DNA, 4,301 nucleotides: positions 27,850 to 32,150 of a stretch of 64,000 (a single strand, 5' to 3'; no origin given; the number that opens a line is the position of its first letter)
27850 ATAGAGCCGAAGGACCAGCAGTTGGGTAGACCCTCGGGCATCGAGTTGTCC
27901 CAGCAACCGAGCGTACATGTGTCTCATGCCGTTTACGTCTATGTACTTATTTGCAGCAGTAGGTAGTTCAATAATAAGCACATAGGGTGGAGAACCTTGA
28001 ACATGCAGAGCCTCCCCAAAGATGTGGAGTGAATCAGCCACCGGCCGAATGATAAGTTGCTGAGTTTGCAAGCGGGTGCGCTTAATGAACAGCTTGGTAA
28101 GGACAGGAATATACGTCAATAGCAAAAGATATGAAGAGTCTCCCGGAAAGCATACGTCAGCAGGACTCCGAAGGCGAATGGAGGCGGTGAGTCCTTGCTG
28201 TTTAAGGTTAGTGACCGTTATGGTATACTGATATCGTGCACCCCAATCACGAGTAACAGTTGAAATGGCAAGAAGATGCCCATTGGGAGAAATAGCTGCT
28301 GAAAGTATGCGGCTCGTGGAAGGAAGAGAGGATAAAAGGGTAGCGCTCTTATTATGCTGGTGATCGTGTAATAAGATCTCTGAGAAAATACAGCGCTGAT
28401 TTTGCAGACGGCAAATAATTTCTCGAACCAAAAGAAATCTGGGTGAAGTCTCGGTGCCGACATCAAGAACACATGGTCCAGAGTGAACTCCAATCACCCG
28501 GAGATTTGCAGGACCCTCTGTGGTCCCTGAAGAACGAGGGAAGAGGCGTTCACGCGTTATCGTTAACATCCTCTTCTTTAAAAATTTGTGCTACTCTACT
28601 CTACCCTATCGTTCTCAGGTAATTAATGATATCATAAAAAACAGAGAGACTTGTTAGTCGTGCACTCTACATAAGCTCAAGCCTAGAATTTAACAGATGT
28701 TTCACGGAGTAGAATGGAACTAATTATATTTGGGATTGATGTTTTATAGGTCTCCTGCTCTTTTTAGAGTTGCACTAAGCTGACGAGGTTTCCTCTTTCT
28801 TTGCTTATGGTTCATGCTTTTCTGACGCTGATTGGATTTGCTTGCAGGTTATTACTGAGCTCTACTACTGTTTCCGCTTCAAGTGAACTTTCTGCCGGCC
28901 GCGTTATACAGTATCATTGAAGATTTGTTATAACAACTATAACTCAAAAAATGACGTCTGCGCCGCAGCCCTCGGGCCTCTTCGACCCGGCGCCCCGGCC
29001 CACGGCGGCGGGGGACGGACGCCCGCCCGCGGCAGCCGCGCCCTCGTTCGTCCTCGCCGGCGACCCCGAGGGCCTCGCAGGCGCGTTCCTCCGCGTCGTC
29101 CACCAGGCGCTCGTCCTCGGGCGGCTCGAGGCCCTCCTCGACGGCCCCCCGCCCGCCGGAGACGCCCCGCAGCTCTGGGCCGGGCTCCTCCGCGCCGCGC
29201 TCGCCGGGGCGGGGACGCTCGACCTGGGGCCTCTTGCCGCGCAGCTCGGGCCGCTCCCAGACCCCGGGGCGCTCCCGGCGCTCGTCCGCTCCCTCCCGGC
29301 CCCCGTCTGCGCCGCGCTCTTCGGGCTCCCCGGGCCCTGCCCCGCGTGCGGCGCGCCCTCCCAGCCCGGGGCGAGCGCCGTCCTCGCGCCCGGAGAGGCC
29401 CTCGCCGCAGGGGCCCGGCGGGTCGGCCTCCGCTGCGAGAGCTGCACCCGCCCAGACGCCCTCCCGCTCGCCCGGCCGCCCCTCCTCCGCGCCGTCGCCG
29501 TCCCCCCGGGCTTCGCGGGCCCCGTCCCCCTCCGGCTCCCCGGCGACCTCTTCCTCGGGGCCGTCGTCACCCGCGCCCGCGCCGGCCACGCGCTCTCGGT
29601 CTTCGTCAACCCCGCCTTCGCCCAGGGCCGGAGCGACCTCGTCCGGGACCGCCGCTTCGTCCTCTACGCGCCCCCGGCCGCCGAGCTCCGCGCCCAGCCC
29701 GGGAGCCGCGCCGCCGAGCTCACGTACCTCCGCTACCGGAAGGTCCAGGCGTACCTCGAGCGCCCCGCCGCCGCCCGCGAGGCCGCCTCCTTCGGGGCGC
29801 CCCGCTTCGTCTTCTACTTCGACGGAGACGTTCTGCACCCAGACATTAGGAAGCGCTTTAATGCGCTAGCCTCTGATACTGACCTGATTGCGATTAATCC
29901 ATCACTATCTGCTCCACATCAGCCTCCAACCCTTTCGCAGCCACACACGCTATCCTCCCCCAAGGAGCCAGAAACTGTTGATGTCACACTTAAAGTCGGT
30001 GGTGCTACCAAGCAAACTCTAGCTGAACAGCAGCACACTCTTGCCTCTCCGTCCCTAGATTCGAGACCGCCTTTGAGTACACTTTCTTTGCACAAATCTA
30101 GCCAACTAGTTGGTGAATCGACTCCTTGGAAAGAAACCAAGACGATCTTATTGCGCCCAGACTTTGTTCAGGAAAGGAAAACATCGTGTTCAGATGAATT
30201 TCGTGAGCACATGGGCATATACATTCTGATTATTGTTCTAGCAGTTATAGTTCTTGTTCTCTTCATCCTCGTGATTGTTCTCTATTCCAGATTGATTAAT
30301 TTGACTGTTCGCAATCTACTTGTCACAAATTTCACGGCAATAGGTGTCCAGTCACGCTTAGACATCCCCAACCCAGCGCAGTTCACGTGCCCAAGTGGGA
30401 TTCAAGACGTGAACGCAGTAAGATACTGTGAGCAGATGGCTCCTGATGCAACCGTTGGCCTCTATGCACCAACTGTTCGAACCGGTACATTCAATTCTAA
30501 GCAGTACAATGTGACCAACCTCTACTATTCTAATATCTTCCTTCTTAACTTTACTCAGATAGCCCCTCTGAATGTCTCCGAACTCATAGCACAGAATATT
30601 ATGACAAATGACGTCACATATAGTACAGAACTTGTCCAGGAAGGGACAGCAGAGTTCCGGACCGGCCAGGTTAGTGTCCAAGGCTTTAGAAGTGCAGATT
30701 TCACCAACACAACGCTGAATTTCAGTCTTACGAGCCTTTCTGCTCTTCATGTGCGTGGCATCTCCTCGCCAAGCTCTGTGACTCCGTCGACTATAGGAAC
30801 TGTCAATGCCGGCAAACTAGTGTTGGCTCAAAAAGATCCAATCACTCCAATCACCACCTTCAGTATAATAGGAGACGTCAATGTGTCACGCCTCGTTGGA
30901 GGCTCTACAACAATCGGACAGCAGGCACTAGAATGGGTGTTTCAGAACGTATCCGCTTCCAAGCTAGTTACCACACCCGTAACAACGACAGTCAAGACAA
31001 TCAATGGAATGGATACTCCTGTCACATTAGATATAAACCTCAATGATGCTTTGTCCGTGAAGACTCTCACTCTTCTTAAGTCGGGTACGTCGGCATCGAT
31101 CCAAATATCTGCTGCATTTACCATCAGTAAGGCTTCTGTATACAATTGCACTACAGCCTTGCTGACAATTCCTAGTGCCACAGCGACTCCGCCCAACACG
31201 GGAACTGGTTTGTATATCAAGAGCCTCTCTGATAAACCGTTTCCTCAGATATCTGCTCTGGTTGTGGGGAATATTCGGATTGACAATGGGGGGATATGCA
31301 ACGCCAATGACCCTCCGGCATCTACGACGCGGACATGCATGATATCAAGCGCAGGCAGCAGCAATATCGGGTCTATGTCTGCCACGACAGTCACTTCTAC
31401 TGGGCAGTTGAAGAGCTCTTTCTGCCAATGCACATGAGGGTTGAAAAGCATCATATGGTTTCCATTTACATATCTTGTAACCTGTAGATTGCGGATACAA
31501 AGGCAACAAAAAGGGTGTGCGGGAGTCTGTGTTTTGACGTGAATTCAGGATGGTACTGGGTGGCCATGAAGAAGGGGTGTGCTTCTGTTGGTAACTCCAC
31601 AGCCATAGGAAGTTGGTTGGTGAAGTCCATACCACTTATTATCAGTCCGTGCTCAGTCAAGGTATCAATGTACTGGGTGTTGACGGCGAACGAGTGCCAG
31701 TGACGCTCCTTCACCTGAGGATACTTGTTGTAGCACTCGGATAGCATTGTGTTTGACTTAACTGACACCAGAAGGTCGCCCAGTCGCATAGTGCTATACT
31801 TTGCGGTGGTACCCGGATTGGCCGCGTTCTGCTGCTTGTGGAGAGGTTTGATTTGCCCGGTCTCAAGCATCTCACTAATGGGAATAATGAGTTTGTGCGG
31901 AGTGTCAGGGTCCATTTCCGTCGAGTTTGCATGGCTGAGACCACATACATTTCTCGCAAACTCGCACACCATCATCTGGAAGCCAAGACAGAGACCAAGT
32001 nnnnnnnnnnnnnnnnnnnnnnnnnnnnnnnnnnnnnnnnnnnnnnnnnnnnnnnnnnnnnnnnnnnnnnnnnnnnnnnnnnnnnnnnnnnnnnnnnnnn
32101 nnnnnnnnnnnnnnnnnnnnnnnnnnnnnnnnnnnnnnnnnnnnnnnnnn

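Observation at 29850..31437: The downstream half of the same ORF is a single-pass membrane protein with a Thr/Ser/Asn-rich, sequon-dense ectodomain and sparse Cys. It may be an independent surface-protein gene.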

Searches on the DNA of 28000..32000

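Call 9: search_rna_families(source=window, start=28000, end=32000, threshold=evalue, max_evalue=1)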
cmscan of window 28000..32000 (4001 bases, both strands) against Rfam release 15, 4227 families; matches with E-value up to 1: 0.
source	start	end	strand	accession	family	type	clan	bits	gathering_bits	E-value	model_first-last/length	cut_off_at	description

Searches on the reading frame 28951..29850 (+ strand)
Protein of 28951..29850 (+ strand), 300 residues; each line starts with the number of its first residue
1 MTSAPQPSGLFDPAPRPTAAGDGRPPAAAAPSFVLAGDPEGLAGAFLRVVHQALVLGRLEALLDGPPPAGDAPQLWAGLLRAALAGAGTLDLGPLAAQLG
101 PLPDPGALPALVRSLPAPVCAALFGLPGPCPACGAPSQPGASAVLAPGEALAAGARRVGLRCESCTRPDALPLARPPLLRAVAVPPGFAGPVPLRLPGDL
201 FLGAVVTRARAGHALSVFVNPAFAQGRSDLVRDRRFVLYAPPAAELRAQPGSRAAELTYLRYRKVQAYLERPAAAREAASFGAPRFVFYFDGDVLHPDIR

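Call 5: search_protein_families(library=pfam, proteins=[window:28951-29850:+], max_evalue=1)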
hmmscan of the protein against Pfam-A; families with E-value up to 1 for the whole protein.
window:28951-29850:+ (300 aa): 0 families

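Call 32: find_homologous_proteins(query=window:28951-29850:+, max_evalue=0.1)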
Query window:28951-29850:+: 8000 candidates shared short words with the query, none scored E <= 0.1.

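Call 34: find_related_loci(query=window:28951-29835:+, collection=genome_contigs, flank=3000)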
Query window:28951-29835:+ (295 aa) in genome_contigs; peptide patterns used: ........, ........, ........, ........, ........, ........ (x = any residue, [..] = any of these).
600 stretches matched a pattern, but none encodes a relative of the query by tblastn (E <= 1e-3).

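Call 35: find_related_loci(query=window:28951-29835:+, collection=viral_contigs, flank=3000)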
Query window:28951-29835:+ (295 aa) in viral_contigs; peptide patterns used: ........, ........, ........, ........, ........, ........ (x = any residue, [..] = any of these).
51 stretches matched a pattern, but none encodes a relative of the query by tblastn (E <= 1e-3).

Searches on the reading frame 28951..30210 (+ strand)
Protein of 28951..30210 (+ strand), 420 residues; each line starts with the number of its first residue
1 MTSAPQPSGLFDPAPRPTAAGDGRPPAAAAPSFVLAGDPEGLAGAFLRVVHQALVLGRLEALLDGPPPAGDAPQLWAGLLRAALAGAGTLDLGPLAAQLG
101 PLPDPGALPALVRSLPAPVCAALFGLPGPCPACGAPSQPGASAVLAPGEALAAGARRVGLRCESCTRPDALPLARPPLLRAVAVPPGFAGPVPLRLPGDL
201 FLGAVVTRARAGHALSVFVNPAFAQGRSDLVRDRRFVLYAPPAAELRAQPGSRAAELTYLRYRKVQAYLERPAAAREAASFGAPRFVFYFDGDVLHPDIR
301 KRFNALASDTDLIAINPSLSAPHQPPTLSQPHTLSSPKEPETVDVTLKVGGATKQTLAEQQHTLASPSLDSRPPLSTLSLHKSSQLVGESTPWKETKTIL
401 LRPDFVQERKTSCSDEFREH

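Call 55: predict_structure(alignment_id=A4)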
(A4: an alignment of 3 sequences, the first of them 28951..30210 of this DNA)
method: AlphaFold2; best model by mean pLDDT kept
length: 420 residues; sequences in the alignment: 3
mean_pLDDT: 32.4   pTM: 0.19
mean pLDDT of the five models: 32.4, 28.3, 28.0, 28.0, 26.8
residues with pLDDT >= 90: 0; 70-90: 0; 50-70: 3; < 50: 417
segments of 3 or more residues with pLDDT < 50: 1-14, 16-261, 265-420
pLDDT, mean of each block of 10 residues (from residue 1): 34 36 29 28 40 36 40 43 39 36 37 37 37 35 28 25 24 27 29 30 29 35 32 37 35 41 47 37 33 30 31 26 28 28 25 26 26 29 26 31 31 28
secondary structure, 60 per line:
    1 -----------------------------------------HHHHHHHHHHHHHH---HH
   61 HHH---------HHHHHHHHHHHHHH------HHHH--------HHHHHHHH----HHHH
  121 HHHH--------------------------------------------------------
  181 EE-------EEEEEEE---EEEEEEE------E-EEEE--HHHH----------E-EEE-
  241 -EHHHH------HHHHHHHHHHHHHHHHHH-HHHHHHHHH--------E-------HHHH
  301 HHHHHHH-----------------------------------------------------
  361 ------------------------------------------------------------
elements in order: H42-55 H59-63 H73-86 H93-96 H105-112 H117-124 E190-196 E200-206 E215-218 H221-224 E237-239 H243-246 H253-270 H272-280 H297-307

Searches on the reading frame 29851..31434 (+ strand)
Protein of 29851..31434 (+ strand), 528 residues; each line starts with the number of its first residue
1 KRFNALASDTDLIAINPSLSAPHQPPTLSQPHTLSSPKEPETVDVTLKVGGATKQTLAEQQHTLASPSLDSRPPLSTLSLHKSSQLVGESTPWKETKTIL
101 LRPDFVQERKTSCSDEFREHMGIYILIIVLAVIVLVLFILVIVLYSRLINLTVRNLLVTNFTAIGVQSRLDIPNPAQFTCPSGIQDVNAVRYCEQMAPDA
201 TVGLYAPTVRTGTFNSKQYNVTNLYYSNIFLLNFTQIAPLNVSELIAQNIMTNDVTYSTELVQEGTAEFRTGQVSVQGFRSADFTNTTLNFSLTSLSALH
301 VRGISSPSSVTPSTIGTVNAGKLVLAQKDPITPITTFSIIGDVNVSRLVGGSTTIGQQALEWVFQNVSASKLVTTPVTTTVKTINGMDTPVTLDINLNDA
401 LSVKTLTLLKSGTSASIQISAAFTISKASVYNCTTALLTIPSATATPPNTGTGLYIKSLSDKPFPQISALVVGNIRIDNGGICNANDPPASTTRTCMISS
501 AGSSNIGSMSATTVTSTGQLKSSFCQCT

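Call 14: find_homologous_proteins(query=window:29851-31434:+, max_evalue=0.01)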
Query window:29851-31434:+ (528 aa): 2 proteins with E <= 0.01 among 8000 candidates.
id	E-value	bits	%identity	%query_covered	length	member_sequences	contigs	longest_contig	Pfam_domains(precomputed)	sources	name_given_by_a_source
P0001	2.9e-245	832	74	100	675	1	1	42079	-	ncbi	ncbi:Chromosome segregation ATPase, partial [Giardia duodenalis]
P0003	5.7e-230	782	89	74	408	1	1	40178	-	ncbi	ncbi:Hypothetical protein GLP15_4190, partial [Giardia lamblia P15]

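Call 15: find_encoding_contigs(protein=P0003, flank=10000, max_places=4)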
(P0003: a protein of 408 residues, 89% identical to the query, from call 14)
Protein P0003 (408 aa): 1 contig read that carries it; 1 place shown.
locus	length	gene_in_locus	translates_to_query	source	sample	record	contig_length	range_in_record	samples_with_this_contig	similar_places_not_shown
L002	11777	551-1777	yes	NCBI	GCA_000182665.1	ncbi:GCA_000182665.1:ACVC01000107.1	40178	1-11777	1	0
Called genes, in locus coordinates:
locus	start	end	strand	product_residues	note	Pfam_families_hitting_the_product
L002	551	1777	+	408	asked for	-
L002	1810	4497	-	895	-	PF06418:CTP_synth_N, PF00117:GATase, PF07722:Peptidase_C26 (faint)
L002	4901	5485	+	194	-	PF01105:EMP24_GP25L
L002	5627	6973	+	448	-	PF00443:UCH, PF13423:UCH_1 (faint)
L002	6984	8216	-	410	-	-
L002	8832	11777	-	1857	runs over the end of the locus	-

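Call 27: search_protein_representatives(protein=window:29851-31434:+)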
Query: 528 residues. Proteins with E-value up to 0.001 (for the whole library): 3; up to 1e-10: 2; up to 1e-30: 2. The best 3 are listed.
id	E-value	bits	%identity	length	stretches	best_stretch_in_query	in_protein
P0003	1.8e-230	782.0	89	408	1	121-528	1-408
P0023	4.6e-80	286.1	96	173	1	32-176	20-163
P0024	2.5e-04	36.4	26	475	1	107-450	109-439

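Call 58: find_encoding_contigs(protein=P0024, flank=6000, max_places=3)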
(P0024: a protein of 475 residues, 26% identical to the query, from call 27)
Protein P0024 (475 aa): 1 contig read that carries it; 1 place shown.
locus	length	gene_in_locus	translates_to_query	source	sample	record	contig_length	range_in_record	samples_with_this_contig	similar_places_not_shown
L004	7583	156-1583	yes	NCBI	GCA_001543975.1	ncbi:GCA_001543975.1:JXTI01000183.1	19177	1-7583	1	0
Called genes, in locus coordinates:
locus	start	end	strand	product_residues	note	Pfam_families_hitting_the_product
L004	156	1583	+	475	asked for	-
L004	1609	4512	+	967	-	-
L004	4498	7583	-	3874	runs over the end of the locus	-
